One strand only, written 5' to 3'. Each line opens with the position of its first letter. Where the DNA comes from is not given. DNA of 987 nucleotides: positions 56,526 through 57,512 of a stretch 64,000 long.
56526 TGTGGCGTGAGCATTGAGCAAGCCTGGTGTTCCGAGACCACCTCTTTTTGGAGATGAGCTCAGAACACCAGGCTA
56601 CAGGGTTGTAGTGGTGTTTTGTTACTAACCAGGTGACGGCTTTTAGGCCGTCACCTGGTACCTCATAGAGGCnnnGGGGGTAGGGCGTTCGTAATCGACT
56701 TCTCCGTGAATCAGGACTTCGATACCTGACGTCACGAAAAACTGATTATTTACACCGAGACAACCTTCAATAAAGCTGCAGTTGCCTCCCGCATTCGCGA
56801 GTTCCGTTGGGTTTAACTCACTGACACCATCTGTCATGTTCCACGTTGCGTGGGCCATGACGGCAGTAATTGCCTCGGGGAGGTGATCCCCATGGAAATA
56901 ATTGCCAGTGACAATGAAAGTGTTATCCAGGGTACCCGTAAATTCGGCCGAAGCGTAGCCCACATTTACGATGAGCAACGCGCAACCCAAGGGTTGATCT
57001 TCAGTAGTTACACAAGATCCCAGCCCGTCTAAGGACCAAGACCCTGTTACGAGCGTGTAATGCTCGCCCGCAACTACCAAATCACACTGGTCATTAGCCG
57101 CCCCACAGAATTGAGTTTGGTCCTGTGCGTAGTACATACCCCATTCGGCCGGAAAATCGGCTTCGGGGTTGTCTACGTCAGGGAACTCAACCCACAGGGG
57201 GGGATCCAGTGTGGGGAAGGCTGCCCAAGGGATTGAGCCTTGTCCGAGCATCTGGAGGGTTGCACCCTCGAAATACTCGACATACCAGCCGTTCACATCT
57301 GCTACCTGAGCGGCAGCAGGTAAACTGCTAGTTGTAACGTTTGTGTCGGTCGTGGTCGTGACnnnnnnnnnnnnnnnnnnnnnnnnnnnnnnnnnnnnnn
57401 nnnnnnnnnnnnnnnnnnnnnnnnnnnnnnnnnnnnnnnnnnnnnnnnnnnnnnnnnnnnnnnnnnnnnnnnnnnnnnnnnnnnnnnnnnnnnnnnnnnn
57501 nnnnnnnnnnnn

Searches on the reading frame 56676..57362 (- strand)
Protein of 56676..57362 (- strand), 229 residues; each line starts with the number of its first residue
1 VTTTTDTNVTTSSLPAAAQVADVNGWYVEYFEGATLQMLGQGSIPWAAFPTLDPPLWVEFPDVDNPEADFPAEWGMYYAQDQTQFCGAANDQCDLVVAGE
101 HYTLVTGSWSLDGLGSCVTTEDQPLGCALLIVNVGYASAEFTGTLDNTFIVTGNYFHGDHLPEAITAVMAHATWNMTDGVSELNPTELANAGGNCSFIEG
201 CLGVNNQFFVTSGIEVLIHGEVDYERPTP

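Call 77: search_solved_structures(query=A8, max_evalue=10)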
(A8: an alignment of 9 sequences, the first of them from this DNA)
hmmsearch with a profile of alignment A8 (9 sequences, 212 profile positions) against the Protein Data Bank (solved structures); distinct sequences matched with E-value up to 10: 1.
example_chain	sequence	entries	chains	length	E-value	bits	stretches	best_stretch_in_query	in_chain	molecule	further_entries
2l73_A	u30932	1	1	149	1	11.9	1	5-45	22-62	NADPH oxidase organizer 1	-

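Call 78: search_protein_families(library=pfam, alignment_id=A8, max_evalue=1)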
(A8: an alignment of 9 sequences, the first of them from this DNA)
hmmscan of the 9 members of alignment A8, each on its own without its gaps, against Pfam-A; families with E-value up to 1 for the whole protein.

A. member 1, seq(229 aa): 0 families

B. families by the number of members that match (of 9 scanned): 2 families
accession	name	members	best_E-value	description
PF03384.19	DUF287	1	0.02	Drosophila protein of unknown function, DUF287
PF13190.11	PDGLE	1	0.16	PDGLE domain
